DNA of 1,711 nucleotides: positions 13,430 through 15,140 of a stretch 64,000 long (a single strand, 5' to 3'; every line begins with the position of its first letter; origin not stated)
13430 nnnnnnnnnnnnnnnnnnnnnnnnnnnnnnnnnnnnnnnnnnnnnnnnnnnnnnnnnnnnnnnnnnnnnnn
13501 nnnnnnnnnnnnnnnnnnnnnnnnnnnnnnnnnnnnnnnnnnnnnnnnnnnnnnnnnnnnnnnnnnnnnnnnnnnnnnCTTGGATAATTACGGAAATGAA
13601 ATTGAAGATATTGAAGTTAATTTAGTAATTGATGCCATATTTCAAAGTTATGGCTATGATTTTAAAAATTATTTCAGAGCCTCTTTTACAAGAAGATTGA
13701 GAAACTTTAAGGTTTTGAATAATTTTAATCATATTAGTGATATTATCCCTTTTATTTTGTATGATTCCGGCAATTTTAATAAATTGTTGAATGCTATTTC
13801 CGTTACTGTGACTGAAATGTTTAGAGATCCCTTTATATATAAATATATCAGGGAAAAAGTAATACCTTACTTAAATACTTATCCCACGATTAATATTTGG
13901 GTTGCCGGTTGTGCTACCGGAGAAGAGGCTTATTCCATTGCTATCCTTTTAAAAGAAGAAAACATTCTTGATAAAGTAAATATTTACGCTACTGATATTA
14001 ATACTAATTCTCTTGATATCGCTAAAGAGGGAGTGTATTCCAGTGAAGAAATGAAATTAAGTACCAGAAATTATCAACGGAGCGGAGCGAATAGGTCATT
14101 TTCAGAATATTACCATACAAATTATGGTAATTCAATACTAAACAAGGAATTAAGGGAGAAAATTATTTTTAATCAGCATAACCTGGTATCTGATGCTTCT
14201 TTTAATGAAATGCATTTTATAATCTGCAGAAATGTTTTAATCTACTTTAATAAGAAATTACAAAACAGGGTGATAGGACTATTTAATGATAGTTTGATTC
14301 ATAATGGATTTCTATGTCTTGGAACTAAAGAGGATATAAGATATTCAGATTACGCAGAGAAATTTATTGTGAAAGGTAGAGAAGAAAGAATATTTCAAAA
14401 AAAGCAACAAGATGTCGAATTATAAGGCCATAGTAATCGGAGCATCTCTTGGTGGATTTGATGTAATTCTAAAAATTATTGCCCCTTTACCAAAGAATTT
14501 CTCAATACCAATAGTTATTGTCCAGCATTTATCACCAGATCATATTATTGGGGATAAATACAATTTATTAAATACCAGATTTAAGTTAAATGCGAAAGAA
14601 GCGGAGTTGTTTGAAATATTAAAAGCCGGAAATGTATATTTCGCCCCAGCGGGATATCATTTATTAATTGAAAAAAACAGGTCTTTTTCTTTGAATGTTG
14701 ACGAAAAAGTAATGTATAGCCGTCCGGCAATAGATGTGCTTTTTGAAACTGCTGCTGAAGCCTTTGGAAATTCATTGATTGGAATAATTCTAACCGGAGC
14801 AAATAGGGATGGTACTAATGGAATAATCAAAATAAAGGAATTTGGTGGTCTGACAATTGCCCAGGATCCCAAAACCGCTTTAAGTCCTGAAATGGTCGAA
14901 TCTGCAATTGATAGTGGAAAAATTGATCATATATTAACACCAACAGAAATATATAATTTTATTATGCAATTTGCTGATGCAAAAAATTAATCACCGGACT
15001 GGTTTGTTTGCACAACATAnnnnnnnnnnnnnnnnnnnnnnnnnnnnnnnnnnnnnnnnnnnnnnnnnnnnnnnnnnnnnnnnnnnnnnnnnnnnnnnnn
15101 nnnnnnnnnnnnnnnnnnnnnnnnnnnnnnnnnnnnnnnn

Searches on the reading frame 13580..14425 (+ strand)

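Call 50: search_protein_families(library=pfam, proteins=[window:13580-14425:+], max_evalue=0.0001)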
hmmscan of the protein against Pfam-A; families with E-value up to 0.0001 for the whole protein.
window:13580-14425:+ (281 aa): 2 families
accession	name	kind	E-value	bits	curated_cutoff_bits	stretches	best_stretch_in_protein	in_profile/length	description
PF01739.24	CheR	-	2.1e-41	142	27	1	77-257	2-183/195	CheR methyltransferase, SAM binding domain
PF03705.20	CheR_N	-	8.5e-05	22.6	27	0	14-56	4-46/53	CheR methyltransferase, all-alpha domain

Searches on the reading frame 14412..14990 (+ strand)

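Call 50: search_protein_families(library=pfam, proteins=[window:14412-14990:+], max_evalue=0.0001)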
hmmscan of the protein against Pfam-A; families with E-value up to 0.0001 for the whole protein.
window:14412-14990:+ (192 aa): 1 family
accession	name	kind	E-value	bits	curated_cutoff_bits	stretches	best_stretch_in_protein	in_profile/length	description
PF01339.22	CheB_methylest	-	2.2e-49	168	24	1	7-183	1-173/174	CheB methylesterase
